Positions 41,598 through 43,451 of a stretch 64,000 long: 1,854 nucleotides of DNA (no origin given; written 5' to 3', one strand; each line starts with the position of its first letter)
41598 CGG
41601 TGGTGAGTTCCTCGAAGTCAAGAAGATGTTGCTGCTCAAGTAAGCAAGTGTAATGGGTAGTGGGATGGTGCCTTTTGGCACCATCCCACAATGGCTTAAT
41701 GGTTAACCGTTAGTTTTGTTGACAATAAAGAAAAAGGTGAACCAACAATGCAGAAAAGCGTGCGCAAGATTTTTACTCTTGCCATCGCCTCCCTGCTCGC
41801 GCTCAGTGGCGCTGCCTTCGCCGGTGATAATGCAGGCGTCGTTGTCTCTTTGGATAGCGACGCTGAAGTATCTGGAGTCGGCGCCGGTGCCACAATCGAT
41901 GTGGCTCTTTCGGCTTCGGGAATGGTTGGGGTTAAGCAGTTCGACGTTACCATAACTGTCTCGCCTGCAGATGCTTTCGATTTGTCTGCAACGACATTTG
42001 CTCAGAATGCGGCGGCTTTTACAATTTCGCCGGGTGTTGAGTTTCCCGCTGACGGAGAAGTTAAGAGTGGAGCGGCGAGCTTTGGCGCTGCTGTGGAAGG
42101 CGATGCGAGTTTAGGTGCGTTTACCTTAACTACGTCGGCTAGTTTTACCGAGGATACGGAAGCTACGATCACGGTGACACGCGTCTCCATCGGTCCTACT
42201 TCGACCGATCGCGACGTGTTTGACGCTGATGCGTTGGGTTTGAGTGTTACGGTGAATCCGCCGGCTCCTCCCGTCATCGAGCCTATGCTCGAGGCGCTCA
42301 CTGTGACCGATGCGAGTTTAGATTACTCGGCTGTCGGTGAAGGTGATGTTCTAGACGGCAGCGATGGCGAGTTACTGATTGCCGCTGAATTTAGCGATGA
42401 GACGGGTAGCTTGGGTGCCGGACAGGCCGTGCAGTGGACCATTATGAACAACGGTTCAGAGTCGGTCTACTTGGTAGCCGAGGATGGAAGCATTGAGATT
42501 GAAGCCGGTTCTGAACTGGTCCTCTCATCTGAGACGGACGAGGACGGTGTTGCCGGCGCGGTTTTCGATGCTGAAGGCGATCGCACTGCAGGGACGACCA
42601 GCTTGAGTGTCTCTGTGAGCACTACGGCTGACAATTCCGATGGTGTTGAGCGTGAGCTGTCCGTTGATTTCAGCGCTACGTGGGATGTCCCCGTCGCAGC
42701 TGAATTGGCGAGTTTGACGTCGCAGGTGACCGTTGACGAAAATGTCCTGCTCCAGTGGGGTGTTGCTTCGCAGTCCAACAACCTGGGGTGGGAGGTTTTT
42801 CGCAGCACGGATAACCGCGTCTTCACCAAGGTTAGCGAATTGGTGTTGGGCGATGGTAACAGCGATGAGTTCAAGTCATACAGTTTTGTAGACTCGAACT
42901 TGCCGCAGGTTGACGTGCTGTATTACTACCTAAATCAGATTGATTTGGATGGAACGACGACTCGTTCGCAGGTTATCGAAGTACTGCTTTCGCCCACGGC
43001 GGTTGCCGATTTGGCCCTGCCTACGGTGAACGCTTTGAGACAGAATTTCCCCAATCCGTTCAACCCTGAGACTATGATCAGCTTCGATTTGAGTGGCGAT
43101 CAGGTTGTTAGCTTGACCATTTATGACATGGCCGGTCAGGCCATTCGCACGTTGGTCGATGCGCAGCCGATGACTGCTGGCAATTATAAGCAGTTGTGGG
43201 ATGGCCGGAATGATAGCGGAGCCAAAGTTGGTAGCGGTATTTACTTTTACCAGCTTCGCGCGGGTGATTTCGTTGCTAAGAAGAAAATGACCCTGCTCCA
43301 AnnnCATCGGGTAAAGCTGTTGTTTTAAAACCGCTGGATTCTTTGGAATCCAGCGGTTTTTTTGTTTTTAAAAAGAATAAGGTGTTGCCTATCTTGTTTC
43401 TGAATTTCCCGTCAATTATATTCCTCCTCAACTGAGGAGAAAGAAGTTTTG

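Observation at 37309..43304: Two-gene module of cohesin-like / dockerin-like surface proteins that both carry T9SS sorting domains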

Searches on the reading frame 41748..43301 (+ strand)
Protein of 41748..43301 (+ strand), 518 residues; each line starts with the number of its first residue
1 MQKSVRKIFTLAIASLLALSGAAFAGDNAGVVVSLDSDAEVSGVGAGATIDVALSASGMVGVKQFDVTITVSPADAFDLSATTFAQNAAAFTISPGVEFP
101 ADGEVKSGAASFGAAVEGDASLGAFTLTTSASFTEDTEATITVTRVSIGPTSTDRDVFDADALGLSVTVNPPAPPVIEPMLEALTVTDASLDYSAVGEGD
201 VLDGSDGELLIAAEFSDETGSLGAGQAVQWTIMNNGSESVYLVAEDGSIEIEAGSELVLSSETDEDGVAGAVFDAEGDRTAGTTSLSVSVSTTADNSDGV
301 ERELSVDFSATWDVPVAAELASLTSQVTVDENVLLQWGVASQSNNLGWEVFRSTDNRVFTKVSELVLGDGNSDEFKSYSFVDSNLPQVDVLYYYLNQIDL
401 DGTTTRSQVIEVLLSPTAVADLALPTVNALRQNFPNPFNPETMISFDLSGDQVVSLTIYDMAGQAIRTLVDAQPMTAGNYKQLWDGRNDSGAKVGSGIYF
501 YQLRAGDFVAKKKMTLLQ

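Call 3: search_protein_families(library=pfam, proteins=[window:41748-43301:+], max_evalue=1)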
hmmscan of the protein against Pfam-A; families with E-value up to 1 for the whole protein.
window:41748-43301:+ (518 aa): 3 families
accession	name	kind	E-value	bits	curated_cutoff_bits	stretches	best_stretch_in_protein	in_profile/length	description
PF13860.13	FlgD_ig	-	1.3e-08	35.2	27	1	452-503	23-73/79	FlgD Ig-like domain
PF18962.6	Por_Secre_tail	-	0.00015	22.4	27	1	434-513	2-72/75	Secretion system C-terminal sorting domain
PF13585.12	CHU_C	-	0.0002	21.9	27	1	454-505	29-72/86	CHU_C Type IX secretion signal domain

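Call 4: search_protein_families(library=ncbifam, proteins=[window:41748-43301:+], max_evalue=1)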
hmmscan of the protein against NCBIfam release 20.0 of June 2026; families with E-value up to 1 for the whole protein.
window:41748-43301:+ (518 aa): 9 families
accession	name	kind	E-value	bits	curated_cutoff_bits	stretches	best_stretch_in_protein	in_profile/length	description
TIGR04183.1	Por_Secre_tail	domain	1.5e-08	34.4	23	1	434-514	2-69/72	T9SS type A sorting domain-containing protein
NF033707.1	T9SS_sortase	equivalog_domain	8.5e-08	30.3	420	1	432-504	1000-1076/1095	type IX secretion system sortase PorU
NF009276.0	PRK12633.1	equivalog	2.1e-06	27.6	383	1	442-512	118-188/234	flagellar basal body rod modification protein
NF052323.1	T9SSA_dep_M6i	equivalog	3.7e-06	25.2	600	1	433-505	960-1026/1043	T9SS-dependent M6-like inactivated metalloprotease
NF005176.1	PRK06655.1-1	equivalog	3.9e-05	23.6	230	1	452-505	97-149/197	flagellar hook assembly protein FlgD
NF009452.0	PRK12812.1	equivalog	0.00042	19.6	258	1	451-501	151-202/289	flagellar basal body rod modification protein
NF038113.1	T9SSA_dep_M36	equivalog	0.0022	16.2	885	1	431-514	793-866/869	T9SS-dependent M36 family metallopeptidase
NF052228.1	T9SS_PorZ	equivalog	0.031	12.7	260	1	457-503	700-740/757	type IX secretion system anionic LPS delivery protein PorZ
NF040942.2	hypo_ExtJ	equivalog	0.6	10.5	52.5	0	6-38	2-36/77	selenite/tellurite reduction operon protein ExtJ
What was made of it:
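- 43047..43301 (+): P2 T9SS type-A C-terminal sorting domain. TIGR04183 scores 34.4 bits against a cut-off of 23, and FlgD_ig 35.2 bits (calls 3, 4).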

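Call 7: search_solved_structures(query=window:41748-43050:+, max_evalue=10, show_alignments=2)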
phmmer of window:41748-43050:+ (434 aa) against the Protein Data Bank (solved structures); distinct sequences matched with E-value up to 10: 1.
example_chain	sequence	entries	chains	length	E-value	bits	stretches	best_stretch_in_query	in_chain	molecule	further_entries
6a4z_A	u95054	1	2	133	1.9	10.9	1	159-231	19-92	ChaP protein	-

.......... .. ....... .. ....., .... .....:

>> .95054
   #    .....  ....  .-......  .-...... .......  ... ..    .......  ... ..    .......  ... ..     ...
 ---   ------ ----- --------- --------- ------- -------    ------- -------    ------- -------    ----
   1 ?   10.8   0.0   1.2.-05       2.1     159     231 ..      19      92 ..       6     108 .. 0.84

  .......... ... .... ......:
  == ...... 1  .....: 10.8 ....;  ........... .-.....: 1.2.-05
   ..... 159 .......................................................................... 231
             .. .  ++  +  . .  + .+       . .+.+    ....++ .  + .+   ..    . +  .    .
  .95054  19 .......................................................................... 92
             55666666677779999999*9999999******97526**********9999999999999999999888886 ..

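Call 13: find_homologous_proteins(query=window:41748-43049:+, max_evalue=0.001)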
Query window:41748-43049:+ (434 aa): 244 proteins with E <= 0.001 among 8000 candidates; the best 120 are listed.
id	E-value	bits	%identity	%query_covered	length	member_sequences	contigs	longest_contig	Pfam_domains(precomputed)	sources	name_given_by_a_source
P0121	1.5e-262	889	100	100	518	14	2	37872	PF18962.8,PF13860.13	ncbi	-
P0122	8.6e-228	774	85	100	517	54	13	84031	PF18962.8,PF13860.13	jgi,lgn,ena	jgi:hypothetical protein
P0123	1.2e-225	767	85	100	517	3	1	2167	PF18962.8,PF13860.13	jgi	jgi:hypothetical protein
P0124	1.6e-225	767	85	100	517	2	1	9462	PF18962.8,PF13860.13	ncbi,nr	ncbi:MAG: FlgD immunoglobulin-like domain containing protein [Candidatus Latescibacterota bacterium]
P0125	2.6e-208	710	77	100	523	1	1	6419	PF18962.8,PF13860.13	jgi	-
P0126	3.7e-208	710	77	100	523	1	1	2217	PF18962.8,PF13860.13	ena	-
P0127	4.1e-208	709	80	100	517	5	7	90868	PF18962.8,PF13860.13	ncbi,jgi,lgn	jgi:hypothetical protein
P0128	1.2e-207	708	77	100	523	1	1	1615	PF18962.8,PF13860.13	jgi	-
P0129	1.2e-207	708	77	100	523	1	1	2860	PF18962.8,PF13860.13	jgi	-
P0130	2.3e-207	707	77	100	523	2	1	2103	PF18962.8,PF13860.13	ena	-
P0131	3.2e-207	707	78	100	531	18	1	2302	PF18962.8,PF13860.13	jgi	jgi:hypothetical protein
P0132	3.9e-202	690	77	100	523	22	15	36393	PF18962.8,PF13860.13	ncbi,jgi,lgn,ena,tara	tara:strand:- start:10541 stop:12112 length:1572 start_codon:yes stop_codon:yes gene_type:complete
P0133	5.7e-201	686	77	100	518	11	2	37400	PF13585.13,PF18962.8,PF13860.13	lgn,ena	-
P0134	9.4e-198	675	76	100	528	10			PF18962.8,PF13860.13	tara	tara:strand:+ start:120 stop:1706 length:1587 start_codon:yes stop_codon:yes gene_type:complete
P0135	1.1e-197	675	76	100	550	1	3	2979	PF18962.8,PF13860.13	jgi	jgi:hypothetical protein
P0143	9.2e-196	669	76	100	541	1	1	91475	PF18962.8,PF13860.13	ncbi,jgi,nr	ncbi:MAG TPA: T9SS type A sorting domain-containing protein [Candidatus Handelsmanbacteria bacterium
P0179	2.0e-145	503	59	100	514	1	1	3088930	PF18962.8,PF13860.13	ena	-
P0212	3.4e-125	437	54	100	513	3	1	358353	PF13585.13,PF18962.8,PF13860.13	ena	-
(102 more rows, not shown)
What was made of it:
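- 41748..43304 (+): P2 gene, 518 aa, pI 4.05, no Cys. A search returned 244 homologues, mostly ~515 aa (call 13).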

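Call 15: find_encoding_contigs(protein=P0179, flank=10000, max_places=2)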
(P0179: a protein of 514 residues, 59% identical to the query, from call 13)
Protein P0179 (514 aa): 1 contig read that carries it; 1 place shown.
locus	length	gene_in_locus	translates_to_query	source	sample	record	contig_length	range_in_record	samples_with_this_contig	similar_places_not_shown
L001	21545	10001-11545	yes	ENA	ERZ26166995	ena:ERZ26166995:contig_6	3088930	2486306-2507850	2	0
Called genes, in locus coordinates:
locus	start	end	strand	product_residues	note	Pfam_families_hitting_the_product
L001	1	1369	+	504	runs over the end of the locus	PF00884:Sulfatase, PF01663:Phosphodiest, PF16347:SGSH_C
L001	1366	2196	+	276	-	PF10111:Glyco_tranf_2_2 (faint), PF13641:Glyco_tranf_2_3, PF00535:Glycos_transf_2, PF13632:Glyco_trans_2_3 (faint)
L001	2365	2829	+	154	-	PF00908:dTDP_sugar_isom, PF05523:FdtA (weak)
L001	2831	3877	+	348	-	PF01073:3Beta_HSD, PF01370:Epimerase, PF04321:RmlD_sub_bind, PF07993:NAD_binding_4 (faint), PF13460:NAD_binding_10, PF16363:GDP_Man_Dehyd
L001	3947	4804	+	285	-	PF01370:Epimerase, PF04321:RmlD_sub_bind, PF02719:Polysacc_synt_2, PF16363:GDP_Man_Dehyd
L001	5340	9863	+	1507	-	PF13860:FlgD_ig, PF18962:Por_Secre_tail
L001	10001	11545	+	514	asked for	PF18962:Por_Secre_tail (faint), PF13860:FlgD_ig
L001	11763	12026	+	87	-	PF02597:ThiS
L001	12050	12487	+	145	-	PF02391:MoaE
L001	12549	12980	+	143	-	PF22785:Tc-R-P, PF00782:DSPc, PF22784:PTP-SAK, PF05706:CDKN3 (weak), PF14566:PTPlike_phytase (weak), PF22741:PTP-NADK, PF00102:Y_phosphatase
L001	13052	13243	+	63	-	-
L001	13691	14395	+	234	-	-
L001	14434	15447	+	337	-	PF00814:TsaD, PF22521:HypF_C_2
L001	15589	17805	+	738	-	-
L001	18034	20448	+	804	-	PF13491:FtsK_4TM, PF17854:FtsK_alpha, PF01580:FtsK_SpoIIIE, PF09397:FtsK_gamma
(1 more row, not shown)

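Call 16: find_encoding_contigs(protein=P0212, flank=10000, max_places=2)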
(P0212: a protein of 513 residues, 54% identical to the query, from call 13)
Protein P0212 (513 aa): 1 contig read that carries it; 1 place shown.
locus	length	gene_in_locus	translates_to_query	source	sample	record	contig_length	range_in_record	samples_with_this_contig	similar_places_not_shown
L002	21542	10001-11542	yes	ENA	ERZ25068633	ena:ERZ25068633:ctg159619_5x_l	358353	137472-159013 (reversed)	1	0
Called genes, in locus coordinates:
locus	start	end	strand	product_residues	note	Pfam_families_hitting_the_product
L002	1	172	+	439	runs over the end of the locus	PF00815:Histidinol_dh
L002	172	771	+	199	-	PF00475:IGPD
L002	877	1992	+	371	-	PF13439:Glyco_transf_4, PF13579:Glyco_trans_4_4, PF20706:GT4-conflict, PF00534:Glycos_transf_1, PF13692:Glyco_trans_1_4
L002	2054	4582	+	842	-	PF10131:PTPS_related (weak), PF09586:YfhO (faint)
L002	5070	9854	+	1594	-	PF13860:FlgD_ig, PF18962:Por_Secre_tail (weak)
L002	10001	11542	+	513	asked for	PF13585:CHU_C (faint), PF13860:FlgD_ig, PF18962:Por_Secre_tail (weak)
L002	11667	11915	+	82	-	PF02597:ThiS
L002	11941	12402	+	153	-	PF02391:MoaE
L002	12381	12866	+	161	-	PF22784:PTP-SAK, PF22785:Tc-R-P, PF00782:DSPc, PF13350:Y_phosphatase3 (weak), PF14566:PTPlike_phytase, PF00102:Y_phosphatase (weak), PF22741:PTP-NADK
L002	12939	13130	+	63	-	-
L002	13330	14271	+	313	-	-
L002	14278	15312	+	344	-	PF00814:TsaD, PF22521:HypF_C_2, PF02543:Carbam_trans_N (weak)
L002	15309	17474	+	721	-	-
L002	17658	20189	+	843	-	PF13491:FtsK_4TM, PF17854:FtsK_alpha, PF01580:FtsK_SpoIIIE, PF09397:FtsK_gamma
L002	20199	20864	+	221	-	PF09865:DUF2092 (faint), PF03548:LolA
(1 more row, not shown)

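Call 17: find_encoding_contigs(protein=P0143, flank=10000, max_places=2)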
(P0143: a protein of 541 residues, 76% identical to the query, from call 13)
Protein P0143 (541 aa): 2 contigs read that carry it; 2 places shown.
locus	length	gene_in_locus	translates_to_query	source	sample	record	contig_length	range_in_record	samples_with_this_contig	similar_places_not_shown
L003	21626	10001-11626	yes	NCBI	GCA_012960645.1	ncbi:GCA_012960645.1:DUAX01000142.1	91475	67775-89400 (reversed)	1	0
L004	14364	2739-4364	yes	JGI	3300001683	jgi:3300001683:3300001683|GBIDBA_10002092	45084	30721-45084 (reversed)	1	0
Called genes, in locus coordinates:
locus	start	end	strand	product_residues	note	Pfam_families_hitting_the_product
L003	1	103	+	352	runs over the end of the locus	PF13439:Glyco_transf_4, PF13579:Glyco_trans_4_4, PF20706:GT4-conflict, PF00534:Glycos_transf_1, PF13692:Glyco_trans_1_4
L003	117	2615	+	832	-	-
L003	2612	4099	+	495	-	PF13440:Polysacc_synt_3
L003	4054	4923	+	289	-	PF10111:Glyco_tranf_2_2 (faint), PF13641:Glyco_tranf_2_3, PF00535:Glycos_transf_2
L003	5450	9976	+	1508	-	PF13585:CHU_C (faint), PF13860:FlgD_ig, PF18962:Por_Secre_tail (weak)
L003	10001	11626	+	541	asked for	PF18962:Por_Secre_tail (weak), PF13860:FlgD_ig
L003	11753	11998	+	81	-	PF02597:ThiS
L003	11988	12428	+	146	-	PF02391:MoaE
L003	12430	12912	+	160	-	PF22784:PTP-SAK, PF22785:Tc-R-P, PF00782:DSPc, PF22741:PTP-NADK, PF14566:PTPlike_phytase, PF00102:Y_phosphatase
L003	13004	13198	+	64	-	-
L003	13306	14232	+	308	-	PF07949:YbbR (faint)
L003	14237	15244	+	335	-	PF00814:TsaD, PF02543:Carbam_trans_N (weak), PF22521:HypF_C_2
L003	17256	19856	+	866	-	PF13491:FtsK_4TM, PF17854:FtsK_alpha, PF01580:FtsK_SpoIIIE, PF09397:FtsK_gamma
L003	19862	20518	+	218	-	PF09865:DUF2092 (faint), PF03548:LolA, PF17131:TP_0789-like (weak)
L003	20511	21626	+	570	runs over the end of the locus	PF00082:Peptidase_S8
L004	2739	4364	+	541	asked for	PF18962:Por_Secre_tail (weak), PF13860:FlgD_ig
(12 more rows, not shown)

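Call 21: search_solved_structures(query=A2, max_evalue=5, show_alignments=3)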
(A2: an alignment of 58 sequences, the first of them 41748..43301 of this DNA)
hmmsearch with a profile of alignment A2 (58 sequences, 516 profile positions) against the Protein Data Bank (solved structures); distinct sequences matched with E-value up to 5: 9.
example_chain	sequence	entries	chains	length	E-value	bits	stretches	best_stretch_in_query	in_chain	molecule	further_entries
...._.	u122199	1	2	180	3.9e-05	25.8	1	449-504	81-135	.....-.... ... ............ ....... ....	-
7bhq_A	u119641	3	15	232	5.7e-05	25.2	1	449-504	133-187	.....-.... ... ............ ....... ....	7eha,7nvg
3osv_A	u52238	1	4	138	0.00043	22.3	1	449-502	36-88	Flagellar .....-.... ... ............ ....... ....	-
3c12_A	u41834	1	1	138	0.004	19.1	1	449-497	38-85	Flagellar protein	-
6za2_A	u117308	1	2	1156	0.0056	18.6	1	432-502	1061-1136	Por secretion system protein porU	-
2n59_A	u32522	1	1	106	0.026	16.4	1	102-157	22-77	Putative uncharacterized protein CsgH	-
6p7l_A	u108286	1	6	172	0.59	12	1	60-144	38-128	Aln2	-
4zzf_A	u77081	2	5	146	1.5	10.6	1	462-497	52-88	Flagellar basal body rod modification protein | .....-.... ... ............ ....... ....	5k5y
4zzk_A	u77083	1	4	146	1.5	10.6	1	462-497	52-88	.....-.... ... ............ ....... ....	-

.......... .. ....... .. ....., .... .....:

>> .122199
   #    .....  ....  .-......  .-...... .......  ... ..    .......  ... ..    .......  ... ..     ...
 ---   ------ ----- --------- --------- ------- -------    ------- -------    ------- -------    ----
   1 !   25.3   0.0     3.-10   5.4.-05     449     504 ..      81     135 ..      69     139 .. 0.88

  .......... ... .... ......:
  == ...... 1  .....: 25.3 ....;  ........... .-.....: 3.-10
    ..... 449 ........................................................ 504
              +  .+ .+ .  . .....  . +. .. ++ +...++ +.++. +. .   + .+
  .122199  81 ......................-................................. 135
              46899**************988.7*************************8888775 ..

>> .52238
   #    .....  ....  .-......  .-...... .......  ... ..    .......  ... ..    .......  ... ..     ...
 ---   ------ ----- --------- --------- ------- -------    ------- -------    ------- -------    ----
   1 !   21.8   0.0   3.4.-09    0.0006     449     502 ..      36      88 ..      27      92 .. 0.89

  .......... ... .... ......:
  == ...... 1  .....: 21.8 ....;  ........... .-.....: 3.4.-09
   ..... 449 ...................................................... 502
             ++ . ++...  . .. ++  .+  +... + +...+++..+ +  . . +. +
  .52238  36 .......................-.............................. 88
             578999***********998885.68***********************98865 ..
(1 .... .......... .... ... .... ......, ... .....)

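Call 29: predict_structure(alignment_id=A2)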
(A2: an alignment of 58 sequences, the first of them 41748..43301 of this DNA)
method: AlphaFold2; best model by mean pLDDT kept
length: 518 residues; sequences in the alignment: 58
mean_pLDDT: 85.4   pTM: 0.50
mean pLDDT of the five models: 85.4, 81.7, 81.7, 79.5, 77.8
residues with pLDDT >= 90: 257; 70-90: 196; 50-70: 52; < 50: 13
segments of 3 or more residues with pLDDT < 50: 417-422, 434-437
pLDDT, mean of each block of 10 residues (from residue 1): 64 69 68 94 95 96 96 96 93 93 96 91 97 95 96 91 94 92 88 86 89 96 96 93 90 95 96 88 89 96 96 64 70 79 79 81 86 78 83 83 73 59 55 54 78 90 91 82 87 86 87 77
secondary structure, 60 per line:
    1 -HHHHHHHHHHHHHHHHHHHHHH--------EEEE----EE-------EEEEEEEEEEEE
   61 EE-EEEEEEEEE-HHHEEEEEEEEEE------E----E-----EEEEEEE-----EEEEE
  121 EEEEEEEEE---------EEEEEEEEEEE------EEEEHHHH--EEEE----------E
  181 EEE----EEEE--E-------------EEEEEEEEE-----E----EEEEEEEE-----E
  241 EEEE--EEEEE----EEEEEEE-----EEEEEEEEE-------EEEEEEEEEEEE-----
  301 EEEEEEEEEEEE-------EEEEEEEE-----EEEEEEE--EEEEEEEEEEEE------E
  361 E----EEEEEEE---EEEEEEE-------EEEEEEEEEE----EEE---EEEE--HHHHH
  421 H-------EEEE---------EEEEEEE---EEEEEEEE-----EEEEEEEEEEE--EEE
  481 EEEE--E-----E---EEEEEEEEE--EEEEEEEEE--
elements in order: H2-23 E32-35 E49-62 E64-72 E77-86 E104-110 E116-129 E139-149 E156-159 H160-163 E166-169 E180-183 E188-191 E208-216 E227-234 E240-244 E247-251 E256-262 E268-276 E284-295 E301-312 E320-327 E333-339 E342-353 E366-372 E376-382 E390-399 E404-406 E410-413 H416-421 E429-432 E442-448 E452-459 E465-475 E478-484 E497-505 E508-516
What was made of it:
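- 41748..43304 (+): The AF2 model has mean pLDDT 85 (call 29).
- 41748..41822 (+): P2 signal peptide (..LSGAAFA|GDNAG). AF2 predicts an N-terminal helix at aa 2-23 (call 29).
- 42273..43022 (+): P2 domains D2 (aa 176-315, beta-sandwich of unknown family) and D3 (aa 316-425, FN3-like). From the AF2 model (call 29).
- On Cohesin-like, P2 domain D1 aa 26-175: AF2 gives a confident beta-sandwich of about nine strands (pLDDT ~95, call 29).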
